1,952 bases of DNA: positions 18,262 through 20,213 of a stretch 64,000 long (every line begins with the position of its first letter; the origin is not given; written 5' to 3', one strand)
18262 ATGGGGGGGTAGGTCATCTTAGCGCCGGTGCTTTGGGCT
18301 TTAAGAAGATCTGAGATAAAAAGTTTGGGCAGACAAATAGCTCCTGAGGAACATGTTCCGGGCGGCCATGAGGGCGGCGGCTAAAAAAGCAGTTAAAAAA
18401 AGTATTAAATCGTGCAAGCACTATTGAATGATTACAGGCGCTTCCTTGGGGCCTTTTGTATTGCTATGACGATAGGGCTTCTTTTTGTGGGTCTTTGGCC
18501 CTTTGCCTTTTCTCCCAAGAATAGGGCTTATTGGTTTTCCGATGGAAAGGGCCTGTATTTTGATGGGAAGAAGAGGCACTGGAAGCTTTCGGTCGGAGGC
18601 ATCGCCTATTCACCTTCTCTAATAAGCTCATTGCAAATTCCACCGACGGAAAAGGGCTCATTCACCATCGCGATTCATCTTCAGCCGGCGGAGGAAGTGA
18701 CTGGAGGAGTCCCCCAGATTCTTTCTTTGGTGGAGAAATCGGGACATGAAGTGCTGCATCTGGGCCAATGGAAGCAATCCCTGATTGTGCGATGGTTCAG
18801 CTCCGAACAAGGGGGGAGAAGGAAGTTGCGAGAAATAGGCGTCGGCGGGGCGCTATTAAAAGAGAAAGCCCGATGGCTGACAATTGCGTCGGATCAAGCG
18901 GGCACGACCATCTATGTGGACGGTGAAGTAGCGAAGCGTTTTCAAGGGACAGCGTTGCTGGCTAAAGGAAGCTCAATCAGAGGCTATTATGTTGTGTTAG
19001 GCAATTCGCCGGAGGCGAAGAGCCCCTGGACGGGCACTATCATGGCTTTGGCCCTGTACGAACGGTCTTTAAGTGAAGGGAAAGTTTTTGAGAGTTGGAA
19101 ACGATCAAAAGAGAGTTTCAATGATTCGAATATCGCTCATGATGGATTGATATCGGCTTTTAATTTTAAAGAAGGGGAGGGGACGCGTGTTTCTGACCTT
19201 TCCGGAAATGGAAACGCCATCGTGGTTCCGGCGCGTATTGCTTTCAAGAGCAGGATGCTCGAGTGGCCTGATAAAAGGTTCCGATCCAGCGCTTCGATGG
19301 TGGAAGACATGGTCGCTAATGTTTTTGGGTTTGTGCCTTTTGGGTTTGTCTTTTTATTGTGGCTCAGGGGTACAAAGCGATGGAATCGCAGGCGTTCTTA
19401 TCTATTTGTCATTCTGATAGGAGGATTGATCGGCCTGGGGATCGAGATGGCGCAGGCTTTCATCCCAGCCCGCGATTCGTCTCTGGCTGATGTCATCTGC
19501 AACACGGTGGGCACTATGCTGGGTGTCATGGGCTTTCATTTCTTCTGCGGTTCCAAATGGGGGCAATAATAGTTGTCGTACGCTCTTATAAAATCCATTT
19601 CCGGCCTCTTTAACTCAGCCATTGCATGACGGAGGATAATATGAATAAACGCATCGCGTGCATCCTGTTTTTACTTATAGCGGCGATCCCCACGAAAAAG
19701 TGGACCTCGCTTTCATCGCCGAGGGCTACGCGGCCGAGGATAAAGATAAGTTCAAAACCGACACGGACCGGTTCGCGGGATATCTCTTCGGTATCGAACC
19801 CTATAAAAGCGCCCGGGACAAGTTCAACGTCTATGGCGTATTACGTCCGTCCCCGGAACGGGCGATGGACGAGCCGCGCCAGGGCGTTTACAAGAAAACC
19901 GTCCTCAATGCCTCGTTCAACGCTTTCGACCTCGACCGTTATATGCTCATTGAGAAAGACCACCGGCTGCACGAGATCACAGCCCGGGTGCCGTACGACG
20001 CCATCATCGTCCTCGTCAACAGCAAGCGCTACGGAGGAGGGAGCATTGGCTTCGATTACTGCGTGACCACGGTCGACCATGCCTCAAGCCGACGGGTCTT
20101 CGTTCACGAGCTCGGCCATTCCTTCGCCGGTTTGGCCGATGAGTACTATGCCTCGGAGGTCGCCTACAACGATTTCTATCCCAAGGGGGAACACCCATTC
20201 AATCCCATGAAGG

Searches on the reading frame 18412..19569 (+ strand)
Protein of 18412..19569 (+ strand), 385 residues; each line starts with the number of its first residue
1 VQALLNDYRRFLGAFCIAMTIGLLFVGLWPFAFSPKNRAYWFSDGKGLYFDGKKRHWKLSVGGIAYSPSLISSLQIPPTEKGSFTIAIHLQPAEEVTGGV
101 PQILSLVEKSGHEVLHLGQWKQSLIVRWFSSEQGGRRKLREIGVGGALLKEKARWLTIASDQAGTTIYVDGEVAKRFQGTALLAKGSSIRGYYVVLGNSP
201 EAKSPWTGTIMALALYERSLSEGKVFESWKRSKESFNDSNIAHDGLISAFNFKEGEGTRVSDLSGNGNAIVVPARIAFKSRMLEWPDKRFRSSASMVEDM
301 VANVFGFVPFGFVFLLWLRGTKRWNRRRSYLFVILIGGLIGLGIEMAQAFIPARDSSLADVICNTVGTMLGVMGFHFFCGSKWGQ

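Call 3: search_protein_families(library=pfam, proteins=[window:18412-19569:+], max_evalue=0.01)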
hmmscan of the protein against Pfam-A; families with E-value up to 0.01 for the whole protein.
window:18412-19569:+ (385 aa): 2 families
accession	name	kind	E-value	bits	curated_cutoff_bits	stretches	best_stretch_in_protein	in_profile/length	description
PF04892.17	VanZ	-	3.1e-14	54.1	30.1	1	290-378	52-125/126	VanZ like family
PF13385.13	Laminin_G_3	-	4.5e-08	33.8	27.6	1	81-225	16-150/151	Concanavalin A-like lectin/glucanases superfamily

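Call 4: search_protein_families(library=ncbifam, proteins=[window:18412-19569:+], max_evalue=0.01)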
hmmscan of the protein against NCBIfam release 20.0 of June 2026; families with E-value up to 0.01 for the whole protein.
window:18412-19569:+ (385 aa): 2 families
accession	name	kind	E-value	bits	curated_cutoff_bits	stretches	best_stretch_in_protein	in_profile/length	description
NF037970.1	vanZ_1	subfamily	1.6e-06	28.8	20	1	297-367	40-108/109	VanZ family protein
NF033125.2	vanZ-A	exception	0.001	19.2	250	1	297-375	54-125/164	glycopeptide resistance protein VanZ-A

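Call 15: find_related_loci(query=window:18412-19569:+, collection=genome_contigs, flank=6000)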
Query window:18412-19569:+ (385 aa) in genome_contigs; peptide patterns used: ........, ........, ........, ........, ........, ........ (x = any residue, [..] = any of these).
95 stretches matched a pattern, but none encodes a relative of the query by tblastn (E <= 1e-3).

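Call 16: find_homologous_proteins(query=window:18412-19569:+)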
Query window:18412-19569:+ (385 aa): 88 proteins with E <= 0.001 among 7198 candidates.
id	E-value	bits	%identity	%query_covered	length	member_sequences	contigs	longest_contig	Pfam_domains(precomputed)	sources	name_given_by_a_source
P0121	2.2e-258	875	100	100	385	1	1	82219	PF13385.14,PF04892.18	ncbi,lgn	ncbi:MAG: VanZ family protein [Candidatus Aminicenantales bacterium]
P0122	3.7e-180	617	73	100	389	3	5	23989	PF04892.18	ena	-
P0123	2.5e-160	552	68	96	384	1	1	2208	PF04892.18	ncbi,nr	ncbi:MAG: VanZ family protein [Candidatus Aminicenantes bacterium]|nr:VanZ family protein [Candidatu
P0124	4.5e-160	551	66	98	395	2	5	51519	PF04892.18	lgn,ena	-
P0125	1.6e-146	506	60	98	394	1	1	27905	PF04892.18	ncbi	ncbi:VanZ family protein [Acidobacteriota bacterium]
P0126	2.9e-128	446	54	95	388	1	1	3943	PF13385.14,PF04892.18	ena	-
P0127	1.5e-127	444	55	96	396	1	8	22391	PF13385.14,PF04892.18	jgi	jgi:VanZ family protein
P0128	4.1e-126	439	53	96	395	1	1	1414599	PF13385.14,PF04892.18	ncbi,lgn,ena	-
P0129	1.5e-125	437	67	79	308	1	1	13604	-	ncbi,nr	ncbi:MAG: hypothetical protein MUP98_11445, partial [Candidatus Aminicenantes bacterium]|nr:hypothet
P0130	2.7e-125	436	55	97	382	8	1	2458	PF13385.14,PF04892.18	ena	-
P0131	4.1e-125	436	55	96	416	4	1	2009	PF13385.14,PF04892.18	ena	-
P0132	2.0e-123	430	54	94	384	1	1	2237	PF13385.14,PF04892.18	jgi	jgi:hypothetical protein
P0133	5.3e-123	429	54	96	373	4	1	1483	PF13385.14,PF04892.18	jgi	-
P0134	7.5e-123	428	53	97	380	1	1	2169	PF13385.14,PF04892.18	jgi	jgi:hypothetical protein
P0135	8.7e-123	428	55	97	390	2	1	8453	PF13385.14,PF04892.18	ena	-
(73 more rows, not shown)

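Call 17: find_encoding_contigs(protein=P0122, flank=6000, max_places=3)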
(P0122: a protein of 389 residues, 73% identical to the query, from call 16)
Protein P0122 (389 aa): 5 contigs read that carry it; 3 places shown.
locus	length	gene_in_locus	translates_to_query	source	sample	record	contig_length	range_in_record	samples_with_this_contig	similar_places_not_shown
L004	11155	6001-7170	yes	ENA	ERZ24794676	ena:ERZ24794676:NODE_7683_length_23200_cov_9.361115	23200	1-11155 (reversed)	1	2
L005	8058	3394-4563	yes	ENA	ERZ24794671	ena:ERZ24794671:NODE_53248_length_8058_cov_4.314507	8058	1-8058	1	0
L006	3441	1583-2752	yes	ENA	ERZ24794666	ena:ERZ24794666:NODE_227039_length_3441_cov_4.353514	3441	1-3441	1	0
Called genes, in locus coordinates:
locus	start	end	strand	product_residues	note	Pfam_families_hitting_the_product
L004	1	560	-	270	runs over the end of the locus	PF08843:AbiEii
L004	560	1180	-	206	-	-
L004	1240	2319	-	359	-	-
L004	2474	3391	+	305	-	PF00248:Aldo_ket_red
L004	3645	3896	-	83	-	PF02604:PhdYeFM_antitox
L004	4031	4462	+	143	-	-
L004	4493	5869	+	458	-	PF00144:Beta-lactamase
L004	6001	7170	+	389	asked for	PF04892:VanZ-LLP1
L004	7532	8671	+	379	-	PF00149:Metallophos, PF12850:Metallophos_2 (weak)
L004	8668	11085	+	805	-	PF02463:SMC_N, PF13175:AAA_15, PF13304:AAA_21 (faint), PF13476:AAA_23, PF13555:AAA_29 (faint), PF13558:SbcC_Walker_B (weak)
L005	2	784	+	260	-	?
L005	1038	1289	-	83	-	PF02604:PhdYeFM_antitox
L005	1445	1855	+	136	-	-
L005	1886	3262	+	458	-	PF00144:Beta-lactamase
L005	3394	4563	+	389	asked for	PF04892:VanZ-LLP1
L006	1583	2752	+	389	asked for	PF04892:VanZ-LLP1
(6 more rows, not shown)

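Call 18: find_encoding_contigs(protein=P0124, flank=6000, max_places=3)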
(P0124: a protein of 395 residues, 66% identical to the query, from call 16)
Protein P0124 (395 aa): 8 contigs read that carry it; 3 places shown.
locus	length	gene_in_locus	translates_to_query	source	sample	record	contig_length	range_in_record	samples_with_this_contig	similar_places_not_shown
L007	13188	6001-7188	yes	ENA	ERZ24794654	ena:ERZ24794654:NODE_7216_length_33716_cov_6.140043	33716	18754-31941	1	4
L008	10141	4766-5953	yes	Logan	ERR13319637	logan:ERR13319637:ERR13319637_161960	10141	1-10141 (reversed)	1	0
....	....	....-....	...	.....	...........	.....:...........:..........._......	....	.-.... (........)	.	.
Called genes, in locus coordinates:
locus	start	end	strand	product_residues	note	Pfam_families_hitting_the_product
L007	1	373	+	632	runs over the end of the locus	PF09360:zf-CDGSH, PF06902:Fer4_19, PF09360:zf-CDGSH, PF01645:Glu_synthase, PF00478:IMPDH (weak), PF01070:FMN_dh (weak)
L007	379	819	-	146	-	PF03544:TonB_C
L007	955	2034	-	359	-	-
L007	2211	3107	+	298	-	PF00248:Aldo_ket_red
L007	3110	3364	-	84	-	PF05016:ParE_toxin (weak), PF06769:YoeB_toxin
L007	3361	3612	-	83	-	PF02604:PhdYeFM_antitox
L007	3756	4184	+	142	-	-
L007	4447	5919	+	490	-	PF00144:Beta-lactamase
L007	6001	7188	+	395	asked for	PF04892:VanZ-LLP1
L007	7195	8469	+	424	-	PF00109:ketoacyl-synt, PF02801:Ketoacyl-synt_C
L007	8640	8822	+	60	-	-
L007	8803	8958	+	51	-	-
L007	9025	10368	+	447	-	PF01757:Acyl_transf_3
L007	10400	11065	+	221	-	-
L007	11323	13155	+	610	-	PF00009:GTP_EFTU, PF01926:MMR_HSR1 (weak), PF22042:EF-G_D2 (weak), PF03144:GTP_EFTU_D2 (weak), PF00679:EFG_C, PF21018:BipA_C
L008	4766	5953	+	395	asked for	PF04892:VanZ-LLP1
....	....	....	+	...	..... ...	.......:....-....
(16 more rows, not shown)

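Call 19: find_encoding_contigs(protein=P0125, flank=6000, max_places=2)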
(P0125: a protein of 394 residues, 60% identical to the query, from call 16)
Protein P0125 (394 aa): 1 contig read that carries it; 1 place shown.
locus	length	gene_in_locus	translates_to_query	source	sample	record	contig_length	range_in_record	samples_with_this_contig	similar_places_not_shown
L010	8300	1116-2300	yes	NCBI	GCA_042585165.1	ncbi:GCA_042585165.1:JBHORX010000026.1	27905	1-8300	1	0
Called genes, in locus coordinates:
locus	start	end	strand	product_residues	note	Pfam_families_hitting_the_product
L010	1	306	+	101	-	PF00196:GerE, PF08281:Sigma70_r4_2 (weak)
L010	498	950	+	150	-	PF00072:Response_reg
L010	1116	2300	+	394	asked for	PF04892:VanZ-LLP1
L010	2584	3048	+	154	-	PF00072:Response_reg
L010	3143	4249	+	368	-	PF00155:Aminotran_1_2 (weak), PF01041:DegT_DnrJ_EryC1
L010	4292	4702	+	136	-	-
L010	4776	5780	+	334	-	PF01408:GFO_IDH_MocA, PF22725:GFO_IDH_MocA_C3, PF02894:GFO_IDH_MocA_C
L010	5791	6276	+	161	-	PF25084:LbH_EIF2B (weak), PF25087:GMPPB_C, PF00132:Hexapep, PF14602:Hexapep_2 (weak)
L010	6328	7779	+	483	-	PF13727:CoA_binding_3, PF02397:Bac_transf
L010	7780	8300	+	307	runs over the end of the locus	-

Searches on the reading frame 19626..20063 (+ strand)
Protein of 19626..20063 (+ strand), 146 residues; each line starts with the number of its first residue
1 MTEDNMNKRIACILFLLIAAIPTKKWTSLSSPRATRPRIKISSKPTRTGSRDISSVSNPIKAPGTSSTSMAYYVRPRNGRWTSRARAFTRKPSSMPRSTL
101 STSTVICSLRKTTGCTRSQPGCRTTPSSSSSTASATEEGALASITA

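Call 21: search_protein_families(library=pfam, proteins=[window:19626-20063:+], max_evalue=10)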
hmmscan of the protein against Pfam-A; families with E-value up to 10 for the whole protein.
seq(146 aa): 0 families
